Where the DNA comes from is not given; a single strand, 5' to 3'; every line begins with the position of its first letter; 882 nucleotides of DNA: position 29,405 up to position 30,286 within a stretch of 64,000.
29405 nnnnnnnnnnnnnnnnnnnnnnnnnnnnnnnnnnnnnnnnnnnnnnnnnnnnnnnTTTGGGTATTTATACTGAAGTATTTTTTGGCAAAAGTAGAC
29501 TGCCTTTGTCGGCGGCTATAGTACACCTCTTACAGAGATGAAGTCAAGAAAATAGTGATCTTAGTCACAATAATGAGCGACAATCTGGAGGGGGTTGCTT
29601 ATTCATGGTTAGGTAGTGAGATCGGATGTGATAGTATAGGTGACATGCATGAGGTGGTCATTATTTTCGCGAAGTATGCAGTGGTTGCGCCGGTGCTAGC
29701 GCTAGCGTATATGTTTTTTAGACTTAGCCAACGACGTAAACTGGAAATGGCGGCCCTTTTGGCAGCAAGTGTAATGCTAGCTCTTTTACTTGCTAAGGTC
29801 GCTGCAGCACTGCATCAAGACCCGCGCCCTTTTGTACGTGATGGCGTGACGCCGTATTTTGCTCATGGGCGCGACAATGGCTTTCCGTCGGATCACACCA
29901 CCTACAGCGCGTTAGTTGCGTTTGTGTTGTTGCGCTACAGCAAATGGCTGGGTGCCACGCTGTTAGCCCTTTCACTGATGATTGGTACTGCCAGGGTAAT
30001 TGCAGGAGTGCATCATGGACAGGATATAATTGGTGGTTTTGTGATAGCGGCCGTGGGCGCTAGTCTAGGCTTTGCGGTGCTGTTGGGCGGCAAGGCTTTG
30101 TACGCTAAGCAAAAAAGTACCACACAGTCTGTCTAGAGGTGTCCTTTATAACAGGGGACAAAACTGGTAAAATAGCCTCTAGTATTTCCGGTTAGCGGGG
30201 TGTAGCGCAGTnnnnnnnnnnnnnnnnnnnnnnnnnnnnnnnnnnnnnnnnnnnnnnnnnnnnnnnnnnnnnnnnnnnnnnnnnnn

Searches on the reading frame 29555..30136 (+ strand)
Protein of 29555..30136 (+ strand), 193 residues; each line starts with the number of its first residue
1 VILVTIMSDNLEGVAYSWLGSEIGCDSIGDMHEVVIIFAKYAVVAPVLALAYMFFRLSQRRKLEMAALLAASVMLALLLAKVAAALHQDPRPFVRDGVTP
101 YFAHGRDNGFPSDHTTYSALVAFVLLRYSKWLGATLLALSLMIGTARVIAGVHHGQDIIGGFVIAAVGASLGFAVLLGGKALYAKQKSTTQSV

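Call 15: search_protein_families(library=pfam, proteins=[window:29555-30136:+], max_evalue=10)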
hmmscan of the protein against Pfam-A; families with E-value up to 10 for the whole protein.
window:29555-30136:+ (193 aa): 5 families
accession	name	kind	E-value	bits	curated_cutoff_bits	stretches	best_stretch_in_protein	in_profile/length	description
PF01569.27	PAP2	-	6.7e-15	55.4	27.2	1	67-173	3-122/130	PAP2 superfamily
PF14378.12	PAP2_3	-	1.9e-05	25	27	1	41-169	36-188/190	PAP2 superfamily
PF21217.3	PaaA2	-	0.043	14.2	27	1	78-92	10-23/33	Stability determinant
PF10716.14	NdhL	-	0.06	13.8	25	1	26-68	8-50/76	NADH dehydrogenase transmembrane subunit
PF14360.12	PAP2_C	-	0.086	13.9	27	1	112-165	8-65/74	PAP2 superfamily C-terminal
